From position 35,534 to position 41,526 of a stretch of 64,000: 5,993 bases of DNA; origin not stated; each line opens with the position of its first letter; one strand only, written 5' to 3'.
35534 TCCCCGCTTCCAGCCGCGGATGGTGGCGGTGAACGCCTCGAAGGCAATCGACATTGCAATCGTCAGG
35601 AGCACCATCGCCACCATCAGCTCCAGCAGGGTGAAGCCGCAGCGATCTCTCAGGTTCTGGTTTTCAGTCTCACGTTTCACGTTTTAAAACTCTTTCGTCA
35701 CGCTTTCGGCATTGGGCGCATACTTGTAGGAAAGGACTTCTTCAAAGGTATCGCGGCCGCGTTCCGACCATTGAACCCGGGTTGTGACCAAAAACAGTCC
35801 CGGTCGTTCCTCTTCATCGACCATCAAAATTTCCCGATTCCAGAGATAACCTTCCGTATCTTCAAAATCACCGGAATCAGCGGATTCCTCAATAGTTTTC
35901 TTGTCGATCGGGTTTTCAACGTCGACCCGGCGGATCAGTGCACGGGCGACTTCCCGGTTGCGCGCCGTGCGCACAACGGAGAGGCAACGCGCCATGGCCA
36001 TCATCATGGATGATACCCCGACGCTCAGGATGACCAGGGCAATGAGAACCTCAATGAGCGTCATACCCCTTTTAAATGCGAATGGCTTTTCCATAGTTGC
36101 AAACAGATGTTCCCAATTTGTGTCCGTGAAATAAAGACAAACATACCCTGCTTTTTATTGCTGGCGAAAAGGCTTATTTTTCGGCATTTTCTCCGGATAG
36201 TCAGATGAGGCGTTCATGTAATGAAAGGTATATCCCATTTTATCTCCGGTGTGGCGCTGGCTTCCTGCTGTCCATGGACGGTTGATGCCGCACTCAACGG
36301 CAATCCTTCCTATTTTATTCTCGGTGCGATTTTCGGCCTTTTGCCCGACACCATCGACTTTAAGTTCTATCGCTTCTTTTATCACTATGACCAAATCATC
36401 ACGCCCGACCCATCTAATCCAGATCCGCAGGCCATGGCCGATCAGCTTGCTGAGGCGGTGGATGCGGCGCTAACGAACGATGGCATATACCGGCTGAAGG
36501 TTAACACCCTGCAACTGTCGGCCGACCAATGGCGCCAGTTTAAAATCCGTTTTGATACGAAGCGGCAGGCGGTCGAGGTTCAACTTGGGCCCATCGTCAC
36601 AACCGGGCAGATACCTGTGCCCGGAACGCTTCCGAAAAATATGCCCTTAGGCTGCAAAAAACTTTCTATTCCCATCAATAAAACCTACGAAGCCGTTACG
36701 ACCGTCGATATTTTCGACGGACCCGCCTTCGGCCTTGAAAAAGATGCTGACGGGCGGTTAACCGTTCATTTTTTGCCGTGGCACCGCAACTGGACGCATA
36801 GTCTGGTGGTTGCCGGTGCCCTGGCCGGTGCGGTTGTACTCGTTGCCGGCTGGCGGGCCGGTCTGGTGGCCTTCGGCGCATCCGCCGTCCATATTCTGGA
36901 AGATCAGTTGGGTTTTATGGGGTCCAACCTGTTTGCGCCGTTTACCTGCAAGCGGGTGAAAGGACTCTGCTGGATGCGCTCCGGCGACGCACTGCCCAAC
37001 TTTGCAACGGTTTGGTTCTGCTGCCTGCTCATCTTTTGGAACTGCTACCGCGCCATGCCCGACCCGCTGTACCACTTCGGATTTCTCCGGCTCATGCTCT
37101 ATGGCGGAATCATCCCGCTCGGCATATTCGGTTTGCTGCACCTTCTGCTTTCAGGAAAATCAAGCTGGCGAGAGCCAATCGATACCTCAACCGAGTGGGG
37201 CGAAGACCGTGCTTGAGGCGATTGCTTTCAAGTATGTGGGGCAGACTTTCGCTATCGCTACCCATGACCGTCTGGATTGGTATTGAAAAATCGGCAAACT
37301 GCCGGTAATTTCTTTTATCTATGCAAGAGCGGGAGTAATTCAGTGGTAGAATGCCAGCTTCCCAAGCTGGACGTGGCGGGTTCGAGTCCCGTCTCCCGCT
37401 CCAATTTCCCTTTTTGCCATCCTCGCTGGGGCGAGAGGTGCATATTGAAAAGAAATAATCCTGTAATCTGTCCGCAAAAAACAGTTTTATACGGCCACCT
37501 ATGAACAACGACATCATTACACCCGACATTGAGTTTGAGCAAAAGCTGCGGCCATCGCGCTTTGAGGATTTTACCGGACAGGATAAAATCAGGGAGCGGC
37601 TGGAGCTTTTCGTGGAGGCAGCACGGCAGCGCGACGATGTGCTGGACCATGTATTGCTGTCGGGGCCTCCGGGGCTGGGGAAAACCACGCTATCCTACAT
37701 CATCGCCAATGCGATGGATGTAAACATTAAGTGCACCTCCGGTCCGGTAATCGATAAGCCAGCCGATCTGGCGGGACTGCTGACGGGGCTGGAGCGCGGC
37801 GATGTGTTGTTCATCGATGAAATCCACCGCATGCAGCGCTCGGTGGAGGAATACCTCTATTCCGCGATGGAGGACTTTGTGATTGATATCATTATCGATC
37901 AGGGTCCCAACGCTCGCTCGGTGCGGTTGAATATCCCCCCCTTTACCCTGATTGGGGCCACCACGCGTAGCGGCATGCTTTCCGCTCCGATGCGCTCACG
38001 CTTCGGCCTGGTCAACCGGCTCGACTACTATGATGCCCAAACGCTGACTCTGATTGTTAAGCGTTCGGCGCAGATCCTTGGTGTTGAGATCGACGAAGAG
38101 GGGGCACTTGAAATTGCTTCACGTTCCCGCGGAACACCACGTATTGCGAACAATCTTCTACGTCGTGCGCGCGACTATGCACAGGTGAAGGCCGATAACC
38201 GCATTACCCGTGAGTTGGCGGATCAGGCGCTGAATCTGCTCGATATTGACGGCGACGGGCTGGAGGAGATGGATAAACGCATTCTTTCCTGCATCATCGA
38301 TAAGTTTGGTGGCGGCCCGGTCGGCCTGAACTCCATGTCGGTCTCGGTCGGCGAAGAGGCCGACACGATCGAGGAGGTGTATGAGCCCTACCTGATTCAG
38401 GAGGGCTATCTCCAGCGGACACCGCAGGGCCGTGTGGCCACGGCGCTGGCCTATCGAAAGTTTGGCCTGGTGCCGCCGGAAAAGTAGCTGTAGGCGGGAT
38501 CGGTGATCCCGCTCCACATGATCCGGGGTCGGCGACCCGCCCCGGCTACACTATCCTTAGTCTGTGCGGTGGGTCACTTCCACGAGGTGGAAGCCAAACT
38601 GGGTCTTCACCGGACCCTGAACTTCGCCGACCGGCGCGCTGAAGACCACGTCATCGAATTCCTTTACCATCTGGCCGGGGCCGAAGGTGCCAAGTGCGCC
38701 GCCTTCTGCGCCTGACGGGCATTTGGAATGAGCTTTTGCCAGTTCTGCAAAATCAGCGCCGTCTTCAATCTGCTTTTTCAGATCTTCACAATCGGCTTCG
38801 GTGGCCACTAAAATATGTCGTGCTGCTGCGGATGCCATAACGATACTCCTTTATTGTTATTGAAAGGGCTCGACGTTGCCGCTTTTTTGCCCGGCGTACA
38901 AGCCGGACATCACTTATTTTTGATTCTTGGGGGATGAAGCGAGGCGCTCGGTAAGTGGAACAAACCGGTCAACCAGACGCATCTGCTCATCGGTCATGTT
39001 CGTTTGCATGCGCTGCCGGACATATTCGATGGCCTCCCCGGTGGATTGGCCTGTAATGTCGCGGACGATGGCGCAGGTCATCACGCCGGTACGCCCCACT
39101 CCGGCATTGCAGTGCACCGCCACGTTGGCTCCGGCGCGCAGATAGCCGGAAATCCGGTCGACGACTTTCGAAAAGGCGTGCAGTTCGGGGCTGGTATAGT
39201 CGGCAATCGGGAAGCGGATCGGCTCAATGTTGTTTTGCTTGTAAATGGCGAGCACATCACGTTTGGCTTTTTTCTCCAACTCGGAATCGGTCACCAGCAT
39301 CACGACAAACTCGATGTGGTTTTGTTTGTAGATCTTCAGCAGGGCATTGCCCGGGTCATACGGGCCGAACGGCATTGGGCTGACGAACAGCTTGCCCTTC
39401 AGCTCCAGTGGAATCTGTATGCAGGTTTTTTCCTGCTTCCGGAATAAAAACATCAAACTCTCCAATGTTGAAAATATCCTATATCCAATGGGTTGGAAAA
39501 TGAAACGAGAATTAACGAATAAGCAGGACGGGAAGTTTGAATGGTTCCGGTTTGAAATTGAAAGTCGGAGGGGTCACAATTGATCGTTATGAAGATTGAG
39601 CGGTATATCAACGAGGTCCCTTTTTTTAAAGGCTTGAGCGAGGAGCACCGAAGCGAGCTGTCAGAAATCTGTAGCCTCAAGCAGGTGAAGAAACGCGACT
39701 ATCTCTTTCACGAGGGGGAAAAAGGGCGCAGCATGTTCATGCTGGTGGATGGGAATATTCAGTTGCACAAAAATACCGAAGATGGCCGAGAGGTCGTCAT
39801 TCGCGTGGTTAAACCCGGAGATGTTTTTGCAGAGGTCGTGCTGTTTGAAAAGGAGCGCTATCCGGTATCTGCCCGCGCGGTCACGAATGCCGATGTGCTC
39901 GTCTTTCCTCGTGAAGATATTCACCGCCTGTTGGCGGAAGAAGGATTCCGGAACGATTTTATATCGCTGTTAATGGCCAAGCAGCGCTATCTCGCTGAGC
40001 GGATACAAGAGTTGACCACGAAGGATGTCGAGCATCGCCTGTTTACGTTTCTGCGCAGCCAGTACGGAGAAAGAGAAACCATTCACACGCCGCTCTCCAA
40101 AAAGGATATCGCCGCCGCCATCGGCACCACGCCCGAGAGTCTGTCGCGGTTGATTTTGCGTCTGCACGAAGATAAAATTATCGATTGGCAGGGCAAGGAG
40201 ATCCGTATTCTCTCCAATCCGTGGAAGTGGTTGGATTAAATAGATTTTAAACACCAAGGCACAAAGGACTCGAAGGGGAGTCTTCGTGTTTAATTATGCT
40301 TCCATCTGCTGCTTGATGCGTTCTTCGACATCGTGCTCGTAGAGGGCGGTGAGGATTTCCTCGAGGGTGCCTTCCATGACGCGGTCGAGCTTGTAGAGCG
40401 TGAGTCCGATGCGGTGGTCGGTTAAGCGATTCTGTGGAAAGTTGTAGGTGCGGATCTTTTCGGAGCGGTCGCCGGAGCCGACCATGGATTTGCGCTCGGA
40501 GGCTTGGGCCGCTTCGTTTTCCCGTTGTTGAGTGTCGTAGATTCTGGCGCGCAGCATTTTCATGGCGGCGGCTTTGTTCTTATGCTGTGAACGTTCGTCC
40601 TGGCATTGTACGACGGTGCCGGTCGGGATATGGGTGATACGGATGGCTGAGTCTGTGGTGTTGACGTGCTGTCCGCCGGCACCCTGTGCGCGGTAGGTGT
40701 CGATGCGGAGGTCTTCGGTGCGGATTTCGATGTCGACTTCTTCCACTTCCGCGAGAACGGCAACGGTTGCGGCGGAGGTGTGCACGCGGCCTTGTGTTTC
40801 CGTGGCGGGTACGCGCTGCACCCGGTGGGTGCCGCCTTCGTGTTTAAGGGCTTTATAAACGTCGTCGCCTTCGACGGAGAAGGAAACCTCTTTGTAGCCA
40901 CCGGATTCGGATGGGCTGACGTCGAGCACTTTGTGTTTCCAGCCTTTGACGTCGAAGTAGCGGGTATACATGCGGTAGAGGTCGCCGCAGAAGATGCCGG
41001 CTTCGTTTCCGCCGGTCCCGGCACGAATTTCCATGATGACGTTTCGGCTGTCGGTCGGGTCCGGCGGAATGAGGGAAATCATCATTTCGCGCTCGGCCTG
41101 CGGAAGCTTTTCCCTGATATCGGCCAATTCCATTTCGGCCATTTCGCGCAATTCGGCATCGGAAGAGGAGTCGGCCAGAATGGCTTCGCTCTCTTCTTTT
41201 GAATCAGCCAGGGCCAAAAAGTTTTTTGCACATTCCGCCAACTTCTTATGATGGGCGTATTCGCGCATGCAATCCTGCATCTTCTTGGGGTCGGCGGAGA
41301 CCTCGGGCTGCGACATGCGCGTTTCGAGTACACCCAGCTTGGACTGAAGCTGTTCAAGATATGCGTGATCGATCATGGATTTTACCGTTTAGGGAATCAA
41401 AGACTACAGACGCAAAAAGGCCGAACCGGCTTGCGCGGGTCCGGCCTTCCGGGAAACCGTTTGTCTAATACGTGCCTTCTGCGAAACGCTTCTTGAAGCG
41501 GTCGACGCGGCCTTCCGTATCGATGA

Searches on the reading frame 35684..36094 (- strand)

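Call 19: search_protein_families(library=pfam, proteins=[window:35684-36094:-], max_evalue=0.00001)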
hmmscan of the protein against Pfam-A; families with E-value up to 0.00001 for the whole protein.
window:35684-36094:- (136 aa): 1 family
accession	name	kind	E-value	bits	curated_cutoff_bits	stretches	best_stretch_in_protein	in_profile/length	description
PF07963.17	N_methyl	-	3.7e-06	26.7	21.2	1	8-30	4-26/27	Prokaryotic N-terminal methylation motif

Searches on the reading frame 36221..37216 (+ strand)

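Call 19: search_protein_families(library=pfam, proteins=[window:36221-37216:+], max_evalue=0.00001)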
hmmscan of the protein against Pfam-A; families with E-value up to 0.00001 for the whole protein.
window:36221-37216:+ (331 aa): 1 family
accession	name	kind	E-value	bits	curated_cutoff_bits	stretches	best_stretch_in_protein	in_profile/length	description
PF04307.19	YdjM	-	1.6e-12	47.7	29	1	183-257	54-135/176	YdjM inner membrane protein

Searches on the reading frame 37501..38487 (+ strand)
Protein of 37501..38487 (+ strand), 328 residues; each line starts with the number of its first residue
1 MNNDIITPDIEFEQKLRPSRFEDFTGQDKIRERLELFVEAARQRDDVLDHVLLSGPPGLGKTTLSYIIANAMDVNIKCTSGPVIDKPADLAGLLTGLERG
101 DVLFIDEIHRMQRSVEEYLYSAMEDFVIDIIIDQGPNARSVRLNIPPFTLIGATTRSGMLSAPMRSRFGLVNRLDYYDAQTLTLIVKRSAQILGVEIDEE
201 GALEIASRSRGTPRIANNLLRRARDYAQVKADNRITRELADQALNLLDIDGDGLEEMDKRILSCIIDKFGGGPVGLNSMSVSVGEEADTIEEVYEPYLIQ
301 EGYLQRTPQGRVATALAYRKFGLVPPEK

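Call 19: search_protein_families(library=pfam, proteins=[window:37501-38487:+], max_evalue=0.00001)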
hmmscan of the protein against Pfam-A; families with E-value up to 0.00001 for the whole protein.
window:37501-38487:+ (328 aa): 5 families
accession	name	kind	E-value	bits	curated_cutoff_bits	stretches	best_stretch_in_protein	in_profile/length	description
PF05496.18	RuvB_N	-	3e-76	255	27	1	16-174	1-159/159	Holliday junction DNA helicase RuvB P-loop domain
PF17864.7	AAA_lid_4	-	2.8e-32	110.7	27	1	177-250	1-74/74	RuvB AAA lid domain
PF05491.19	RuvB_C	-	8.1e-22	77.4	24.7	1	253-319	3-69/72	RuvB C-terminal winged helix domain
PF00004.35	AAA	-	1.4e-17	64.8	21.2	1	51-171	1-126/131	ATPase family associated with various cellular activities (AAA)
PF07728.20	AAA_5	-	8.5e-08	32.7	22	0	50-168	1-139/139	AAA domain (dynein-related subfamily)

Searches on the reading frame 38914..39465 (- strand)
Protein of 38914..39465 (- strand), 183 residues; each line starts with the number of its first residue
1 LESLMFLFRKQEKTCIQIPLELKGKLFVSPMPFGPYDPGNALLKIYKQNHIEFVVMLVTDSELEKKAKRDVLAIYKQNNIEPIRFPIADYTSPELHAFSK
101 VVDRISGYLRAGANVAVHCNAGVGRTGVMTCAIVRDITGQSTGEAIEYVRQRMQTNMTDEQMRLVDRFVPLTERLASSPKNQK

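Call 19: search_protein_families(library=pfam, proteins=[window:38914-39465:-], max_evalue=0.00001)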
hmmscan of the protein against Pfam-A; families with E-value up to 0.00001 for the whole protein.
window:38914-39465:- (183 aa): 5 families
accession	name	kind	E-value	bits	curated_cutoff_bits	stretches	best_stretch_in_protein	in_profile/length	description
PF00782.25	DSPc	-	2.7e-13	50.3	33.5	1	46-157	14-118/133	Dual specificity phosphatase, catalytic domain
PF22785.1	Tc-R-P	-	3.3e-12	47.3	27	1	45-134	18-101/106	Polymorphic toxin system, DSP-PTPase phosphatase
PF05706.17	CDKN3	-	1.1e-07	32.1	20.7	1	47-133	68-155/168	Cyclin-dependent kinase inhibitor 3 (CDKN3)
PF22784.1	PTP-SAK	-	2.9e-07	31.1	27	1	50-132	31-107/153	Swiss Army Knife protein, DSP-PTPase phosphatase domain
PF14566.11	PTPlike_phytase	-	5.3e-06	27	27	0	75-131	97-152/158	Inositol hexakisphosphate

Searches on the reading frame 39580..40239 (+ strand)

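Call 19: search_protein_families(library=pfam, proteins=[window:39580-40239:+], max_evalue=0.00001)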
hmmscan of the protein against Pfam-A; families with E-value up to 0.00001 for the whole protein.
window:39580-40239:+ (219 aa): 2 families
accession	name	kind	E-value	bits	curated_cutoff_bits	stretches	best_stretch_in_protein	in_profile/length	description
PF00027.35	cNMP_binding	-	3.6e-24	85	27.5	1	34-120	2-88/89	Cyclic nucleotide-binding domain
PF13545.12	HTH_Crp_2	-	9.3e-12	45.2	27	1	153-211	2-62/70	Crp-like helix-turn-helix domain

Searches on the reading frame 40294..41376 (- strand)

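Call 19: search_protein_families(library=pfam, proteins=[window:40294-41376:-], max_evalue=0.00001)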
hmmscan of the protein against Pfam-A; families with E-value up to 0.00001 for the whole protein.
window:40294-41376:- (360 aa): 2 families
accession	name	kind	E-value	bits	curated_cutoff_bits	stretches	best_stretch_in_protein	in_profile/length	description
PF03462.23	PCRF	-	6e-68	228.9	24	1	11-205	2-194/194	PCRF domain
PF00472.26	RF-1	-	1e-45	154.9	35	1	212-322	1-116/116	RF-1 domain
